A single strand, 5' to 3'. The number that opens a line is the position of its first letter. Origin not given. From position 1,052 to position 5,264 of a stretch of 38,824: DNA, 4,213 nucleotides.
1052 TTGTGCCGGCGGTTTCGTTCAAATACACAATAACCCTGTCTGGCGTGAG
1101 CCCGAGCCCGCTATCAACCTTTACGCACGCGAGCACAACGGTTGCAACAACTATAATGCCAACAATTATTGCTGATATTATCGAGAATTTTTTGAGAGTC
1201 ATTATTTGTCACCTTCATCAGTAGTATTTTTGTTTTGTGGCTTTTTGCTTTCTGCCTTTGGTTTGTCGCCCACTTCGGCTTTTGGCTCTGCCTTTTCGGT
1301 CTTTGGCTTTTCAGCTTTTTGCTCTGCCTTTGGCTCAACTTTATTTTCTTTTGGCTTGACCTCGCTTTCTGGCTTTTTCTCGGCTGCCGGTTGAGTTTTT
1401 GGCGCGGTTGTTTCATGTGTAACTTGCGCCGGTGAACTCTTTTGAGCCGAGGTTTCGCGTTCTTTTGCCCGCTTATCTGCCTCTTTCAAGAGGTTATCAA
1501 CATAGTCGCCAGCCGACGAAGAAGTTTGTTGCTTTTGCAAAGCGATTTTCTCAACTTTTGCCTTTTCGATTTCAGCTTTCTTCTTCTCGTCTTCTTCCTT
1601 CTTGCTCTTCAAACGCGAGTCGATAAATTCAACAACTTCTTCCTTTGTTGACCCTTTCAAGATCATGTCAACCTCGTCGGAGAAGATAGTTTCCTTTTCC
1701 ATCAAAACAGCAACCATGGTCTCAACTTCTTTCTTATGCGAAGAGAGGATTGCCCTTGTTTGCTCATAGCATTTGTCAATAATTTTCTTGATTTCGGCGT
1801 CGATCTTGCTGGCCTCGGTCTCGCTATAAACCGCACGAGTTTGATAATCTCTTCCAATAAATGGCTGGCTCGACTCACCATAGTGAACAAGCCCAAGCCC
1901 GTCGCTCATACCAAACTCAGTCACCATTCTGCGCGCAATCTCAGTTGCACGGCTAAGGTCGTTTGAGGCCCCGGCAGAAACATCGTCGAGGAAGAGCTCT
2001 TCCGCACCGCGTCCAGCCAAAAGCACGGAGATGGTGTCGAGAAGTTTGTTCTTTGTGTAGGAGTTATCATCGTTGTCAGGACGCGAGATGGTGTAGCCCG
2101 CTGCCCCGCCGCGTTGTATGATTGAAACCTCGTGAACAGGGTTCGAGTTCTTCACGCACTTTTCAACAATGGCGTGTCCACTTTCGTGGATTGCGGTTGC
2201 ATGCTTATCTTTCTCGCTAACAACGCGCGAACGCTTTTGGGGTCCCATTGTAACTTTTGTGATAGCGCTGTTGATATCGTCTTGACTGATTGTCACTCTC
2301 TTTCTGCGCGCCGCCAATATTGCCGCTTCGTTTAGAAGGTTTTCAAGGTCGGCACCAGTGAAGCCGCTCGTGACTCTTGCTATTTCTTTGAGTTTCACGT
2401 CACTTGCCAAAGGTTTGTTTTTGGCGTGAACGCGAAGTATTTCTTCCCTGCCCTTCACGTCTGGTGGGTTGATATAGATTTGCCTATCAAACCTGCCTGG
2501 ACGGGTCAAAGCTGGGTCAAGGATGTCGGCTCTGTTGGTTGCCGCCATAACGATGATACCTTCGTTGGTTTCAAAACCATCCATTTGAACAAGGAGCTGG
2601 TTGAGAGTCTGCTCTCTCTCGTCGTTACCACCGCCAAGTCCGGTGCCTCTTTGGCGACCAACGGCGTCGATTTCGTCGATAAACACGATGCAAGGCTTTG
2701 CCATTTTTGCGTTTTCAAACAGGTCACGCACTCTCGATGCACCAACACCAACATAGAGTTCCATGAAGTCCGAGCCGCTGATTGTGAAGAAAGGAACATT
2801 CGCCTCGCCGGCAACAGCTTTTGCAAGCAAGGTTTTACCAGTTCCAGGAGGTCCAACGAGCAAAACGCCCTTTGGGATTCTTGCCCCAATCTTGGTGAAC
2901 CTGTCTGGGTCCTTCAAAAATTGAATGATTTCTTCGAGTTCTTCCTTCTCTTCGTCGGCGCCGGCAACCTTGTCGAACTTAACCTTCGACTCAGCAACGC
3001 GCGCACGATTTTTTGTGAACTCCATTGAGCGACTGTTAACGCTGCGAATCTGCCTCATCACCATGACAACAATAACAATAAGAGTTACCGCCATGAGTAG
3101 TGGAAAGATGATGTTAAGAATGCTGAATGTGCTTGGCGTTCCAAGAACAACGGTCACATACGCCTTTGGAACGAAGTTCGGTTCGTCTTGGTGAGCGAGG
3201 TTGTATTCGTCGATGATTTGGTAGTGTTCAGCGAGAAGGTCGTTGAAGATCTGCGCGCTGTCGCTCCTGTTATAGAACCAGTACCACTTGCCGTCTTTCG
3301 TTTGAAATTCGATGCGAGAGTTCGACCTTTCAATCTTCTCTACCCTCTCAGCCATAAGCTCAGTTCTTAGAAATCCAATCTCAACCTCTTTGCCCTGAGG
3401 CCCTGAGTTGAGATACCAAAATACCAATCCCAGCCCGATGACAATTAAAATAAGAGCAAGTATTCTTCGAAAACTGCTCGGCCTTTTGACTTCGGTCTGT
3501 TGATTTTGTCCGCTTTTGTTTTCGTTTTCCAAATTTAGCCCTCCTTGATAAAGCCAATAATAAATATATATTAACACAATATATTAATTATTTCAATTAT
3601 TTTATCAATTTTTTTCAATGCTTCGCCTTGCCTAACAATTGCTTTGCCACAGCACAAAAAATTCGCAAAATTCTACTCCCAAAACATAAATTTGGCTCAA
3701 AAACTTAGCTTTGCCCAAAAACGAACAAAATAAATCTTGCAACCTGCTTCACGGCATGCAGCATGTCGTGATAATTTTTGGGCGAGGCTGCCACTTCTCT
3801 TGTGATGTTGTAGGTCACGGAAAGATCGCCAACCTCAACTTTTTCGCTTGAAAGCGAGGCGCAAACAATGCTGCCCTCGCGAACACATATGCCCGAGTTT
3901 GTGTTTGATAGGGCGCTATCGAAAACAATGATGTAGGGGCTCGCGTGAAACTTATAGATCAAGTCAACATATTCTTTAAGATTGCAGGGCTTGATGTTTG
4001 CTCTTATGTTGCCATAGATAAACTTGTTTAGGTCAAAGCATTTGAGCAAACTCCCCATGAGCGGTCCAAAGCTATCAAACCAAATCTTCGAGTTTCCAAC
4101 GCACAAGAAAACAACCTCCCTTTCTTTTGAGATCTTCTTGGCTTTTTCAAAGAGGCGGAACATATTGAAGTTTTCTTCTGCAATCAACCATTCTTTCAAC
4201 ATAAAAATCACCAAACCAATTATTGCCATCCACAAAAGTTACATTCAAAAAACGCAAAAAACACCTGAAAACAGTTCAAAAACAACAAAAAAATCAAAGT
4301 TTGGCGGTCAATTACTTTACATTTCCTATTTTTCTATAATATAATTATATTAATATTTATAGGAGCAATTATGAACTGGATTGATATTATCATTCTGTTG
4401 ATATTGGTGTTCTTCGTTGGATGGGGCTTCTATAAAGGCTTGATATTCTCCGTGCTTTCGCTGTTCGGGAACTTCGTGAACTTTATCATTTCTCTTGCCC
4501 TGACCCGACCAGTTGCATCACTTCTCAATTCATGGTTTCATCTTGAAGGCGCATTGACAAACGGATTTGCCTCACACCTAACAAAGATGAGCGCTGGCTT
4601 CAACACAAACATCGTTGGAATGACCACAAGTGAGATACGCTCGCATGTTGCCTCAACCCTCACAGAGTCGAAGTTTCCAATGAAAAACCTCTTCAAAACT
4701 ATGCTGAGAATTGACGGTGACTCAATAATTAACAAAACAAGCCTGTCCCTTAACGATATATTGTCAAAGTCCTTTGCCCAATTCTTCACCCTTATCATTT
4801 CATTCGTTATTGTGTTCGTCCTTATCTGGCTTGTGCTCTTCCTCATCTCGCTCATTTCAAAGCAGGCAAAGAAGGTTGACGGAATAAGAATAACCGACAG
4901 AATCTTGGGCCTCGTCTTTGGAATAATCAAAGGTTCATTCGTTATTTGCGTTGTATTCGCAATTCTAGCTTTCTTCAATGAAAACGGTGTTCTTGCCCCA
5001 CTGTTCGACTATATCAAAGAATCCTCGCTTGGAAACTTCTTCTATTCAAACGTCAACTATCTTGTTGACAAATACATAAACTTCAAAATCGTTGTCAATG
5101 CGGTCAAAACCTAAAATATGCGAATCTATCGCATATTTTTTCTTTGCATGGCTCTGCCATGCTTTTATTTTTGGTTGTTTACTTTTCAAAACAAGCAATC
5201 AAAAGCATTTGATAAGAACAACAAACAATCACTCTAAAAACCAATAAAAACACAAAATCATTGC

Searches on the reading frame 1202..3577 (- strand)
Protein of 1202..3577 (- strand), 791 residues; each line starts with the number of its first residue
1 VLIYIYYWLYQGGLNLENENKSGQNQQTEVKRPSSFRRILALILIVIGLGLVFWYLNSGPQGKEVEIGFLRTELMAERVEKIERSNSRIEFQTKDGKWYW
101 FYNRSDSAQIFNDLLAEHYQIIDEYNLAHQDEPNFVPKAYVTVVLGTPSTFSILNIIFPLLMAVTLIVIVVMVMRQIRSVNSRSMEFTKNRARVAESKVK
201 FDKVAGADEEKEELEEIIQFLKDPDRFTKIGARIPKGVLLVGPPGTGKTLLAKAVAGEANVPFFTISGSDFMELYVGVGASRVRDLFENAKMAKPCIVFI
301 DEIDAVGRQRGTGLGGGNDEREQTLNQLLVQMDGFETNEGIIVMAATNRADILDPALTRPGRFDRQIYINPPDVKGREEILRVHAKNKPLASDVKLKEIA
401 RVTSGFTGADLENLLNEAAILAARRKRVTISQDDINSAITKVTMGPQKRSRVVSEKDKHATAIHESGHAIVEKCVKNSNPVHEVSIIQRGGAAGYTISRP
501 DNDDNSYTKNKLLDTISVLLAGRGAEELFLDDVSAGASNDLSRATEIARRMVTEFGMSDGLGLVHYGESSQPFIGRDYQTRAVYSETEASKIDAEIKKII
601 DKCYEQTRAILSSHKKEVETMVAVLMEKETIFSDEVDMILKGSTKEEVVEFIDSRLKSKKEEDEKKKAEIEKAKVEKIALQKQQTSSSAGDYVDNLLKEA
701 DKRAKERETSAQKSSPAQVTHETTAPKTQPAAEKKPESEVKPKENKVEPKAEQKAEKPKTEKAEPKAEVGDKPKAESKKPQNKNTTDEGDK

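Call 5: search_protein_families(library=pfam, proteins=[window:1202-3577:-])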
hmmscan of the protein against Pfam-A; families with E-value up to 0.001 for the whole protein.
window:1202-3577:- (791 aa): 10 families
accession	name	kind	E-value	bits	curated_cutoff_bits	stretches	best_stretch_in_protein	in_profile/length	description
PF01434.24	Peptidase_M41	-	6.2e-62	209.3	29.9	1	451-638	1-190/191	Peptidase family M41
PF00004.35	AAA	-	4.3e-48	163.5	21.2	1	238-370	1-130/131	ATPase family associated with various cellular activities (AAA)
PF17862.7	AAA_lid_3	-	5.6e-14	51.8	27.2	1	393-436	1-44/45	AAA+ lid domain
PF07728.20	AAA_5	-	3.6e-08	33.9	22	1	237-325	1-97/139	AAA domain (dynein-related subfamily)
PF23902.1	AAA_lid_PRS2_C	-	7.4e-05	23.2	34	1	377-442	4-70/73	PRS2 AAA+ lid C-terminal domain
PF05496.18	RuvB_N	-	8.6e-05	22.8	27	0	237-305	35-95/159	Holliday junction DNA helicase RuvB P-loop domain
PF06068.19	TIP49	-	8.7e-05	22.3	23.8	1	236-273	51-90/347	TIP49 P-loop domain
PF13191.12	AAA_16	-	0.00023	22.1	32.6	0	230-260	19-49/167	AAA ATPase domain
PF06480.20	FtsH_ext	-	0.00024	21.7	25.5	0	40-111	3-83/103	FtsH Extracellular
PF13401.12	AAA_22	-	0.00041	21.1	27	0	238-266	8-39/130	AAA domain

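Call 42: find_homologous_proteins(query=window:1202-3577:-, max_evalue=1e-50)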
Query window:1202-3577:- (791 aa): 8000 proteins with E <= 1e-50 among 8000 candidates; the best 120 are listed.
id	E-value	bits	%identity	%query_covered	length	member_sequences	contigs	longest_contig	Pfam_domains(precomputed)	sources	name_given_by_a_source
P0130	0.0e+0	1694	100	98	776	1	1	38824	PF00004.36,PF17862.8,PF01434.25,PF07728.21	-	-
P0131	0.0e+0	1081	68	97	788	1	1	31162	PF06480.21,PF00004.36,PF17862.8,PF01434.25,PF07728.21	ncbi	-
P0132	0.0e+0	1019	70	83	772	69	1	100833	PF06480.21,PF00004.36,PF17862.8,PF01434.25,PF07728.21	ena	-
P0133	0.0e+0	1016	64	91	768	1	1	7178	PF06480.21,PF00004.36,PF17862.8,PF01434.25,PF07728.21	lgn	-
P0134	2.4e-294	996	65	87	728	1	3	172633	PF06480.21,PF00004.36,PF17862.8,PF01434.25,PF07728.21,PF13191.13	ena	-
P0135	1.4e-293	994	63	94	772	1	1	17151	PF06480.21,PF00004.36,PF17862.8,PF01434.25,PF07728.21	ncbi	-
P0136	9.9e-291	984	65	88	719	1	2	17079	PF06480.21,PF00004.36,PF17862.8,PF01434.25,PF07728.21,PF13191.13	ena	-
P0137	1.3e-289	981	60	98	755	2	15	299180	PF06480.21,PF00004.36,PF17862.8,PF01434.25,PF07728.21,PF13191.13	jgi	-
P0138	1.7e-289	980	68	82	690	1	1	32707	PF00004.36,PF17862.8,PF01434.25,PF07728.21,PF13191.13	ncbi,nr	ncbi:MAG: ATP-dependent zinc metalloprotease FtsH [Clostridia bacterium]|nr:ATP-dependent zinc metal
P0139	2.6e-286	970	63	93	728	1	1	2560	PF06480.21,PF00004.36,PF17862.8,PF01434.25,PF07728.21,PF13191.13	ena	-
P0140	5.1e-286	969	68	85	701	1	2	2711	PF06480.21,PF00004.36,PF17862.8,PF01434.25,PF07728.21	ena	-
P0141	3.3e-285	966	64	88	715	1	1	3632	PF23902.1,PF06480.21,PF00004.36,PF17862.8,PF01434.25,PF07728.21,PF13191.13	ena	-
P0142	9.9e-285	965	64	88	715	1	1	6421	PF23902.1,PF06480.21,PF00004.36,PF17862.8,PF01434.25,PF07728.21,PF13191.13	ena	-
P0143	2.4e-284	963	63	88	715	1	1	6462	PF23902.1,PF06480.21,PF00004.36,PF17862.8,PF01434.25,PF07728.21,PF13191.13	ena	-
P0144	6.7e-284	962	59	98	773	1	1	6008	PF06480.21,PF00004.36,PF17862.8,PF01434.25,PF07728.21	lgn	-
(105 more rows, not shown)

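Call 52: find_encoding_contigs(protein=P0132, flank=10000, max_places=2)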
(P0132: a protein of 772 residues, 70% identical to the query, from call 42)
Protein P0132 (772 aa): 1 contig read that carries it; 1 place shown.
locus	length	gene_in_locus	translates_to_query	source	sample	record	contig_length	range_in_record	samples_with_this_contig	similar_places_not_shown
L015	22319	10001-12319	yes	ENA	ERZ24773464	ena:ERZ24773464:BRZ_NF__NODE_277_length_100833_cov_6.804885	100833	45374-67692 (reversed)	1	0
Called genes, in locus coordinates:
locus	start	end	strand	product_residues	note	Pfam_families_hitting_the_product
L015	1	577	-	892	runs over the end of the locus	PF13306:LRR_5, PF13855:LRR_8 (faint), PF13306:LRR_5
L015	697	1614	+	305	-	PF08486:SpoIID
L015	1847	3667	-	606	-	PF00664:ABC_membrane, PF02463:SMC_N (faint), PF00005:ABC_tran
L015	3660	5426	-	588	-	PF00664:ABC_membrane, PF00005:ABC_tran, PF02463:SMC_N (weak)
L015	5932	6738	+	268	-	PF00142:Fer4_NifH, PF01656:CbiA, PF02374:ArsA_ATPase (weak), PF06564:CBP_BcsQ (weak), PF09140:MipZ (weak), PF10609:ParA, PF13614:AAA_31, PF09140:MipZ (weak)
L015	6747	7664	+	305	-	PF02195:ParB_N, PF17762:HTH_ParB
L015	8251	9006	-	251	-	PF02674:Colicin_V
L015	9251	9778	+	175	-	PF06866:DUF1256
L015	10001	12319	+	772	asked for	PF06480:FtsH_ext, PF00004:AAA, PF07728:AAA_5 (weak), PF17862:AAA_lid_3, PF01434:Peptidase_M41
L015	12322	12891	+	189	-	-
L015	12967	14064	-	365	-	PF01926:MMR_HSR1, PF02421:FeoB_N, PF06071:YchF-GTPase_C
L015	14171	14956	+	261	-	PF02673:BacA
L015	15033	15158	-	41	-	-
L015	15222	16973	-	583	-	PF00664:ABC_membrane (weak), PF00005:ABC_tran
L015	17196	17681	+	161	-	PF14437:MafB19-deam, PF00383:dCMP_cyt_deam_1, PF14439:Bd3614-deam (faint)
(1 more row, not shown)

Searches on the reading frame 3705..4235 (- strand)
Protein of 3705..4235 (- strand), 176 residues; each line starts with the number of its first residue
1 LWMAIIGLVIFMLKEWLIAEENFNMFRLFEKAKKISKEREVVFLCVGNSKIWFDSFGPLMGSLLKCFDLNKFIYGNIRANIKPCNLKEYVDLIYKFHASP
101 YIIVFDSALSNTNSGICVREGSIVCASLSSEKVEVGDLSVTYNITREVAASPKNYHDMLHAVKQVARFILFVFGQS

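Call 6: search_protein_families(library=pfam, proteins=[window:3705-4235:-])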
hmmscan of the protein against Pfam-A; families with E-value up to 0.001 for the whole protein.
window:3705-4235:- (176 aa): 1 family
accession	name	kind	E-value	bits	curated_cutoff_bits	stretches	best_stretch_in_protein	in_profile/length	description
PF06866.16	DUF1256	-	2.4e-19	69.8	27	1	32-141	21-132/164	Protein of unknown function (DUF1256)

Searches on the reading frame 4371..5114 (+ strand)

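Call 5: search_protein_families(library=pfam, proteins=[window:4371-5114:+])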
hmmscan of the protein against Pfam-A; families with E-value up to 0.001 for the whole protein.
window:4371-5114:+ (247 aa): 1 family
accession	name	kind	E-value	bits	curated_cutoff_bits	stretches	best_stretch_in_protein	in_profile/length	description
PF02674.22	Colicin_V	-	2e-21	76.9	29.3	2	135-225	54-140/144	Colicin V production protein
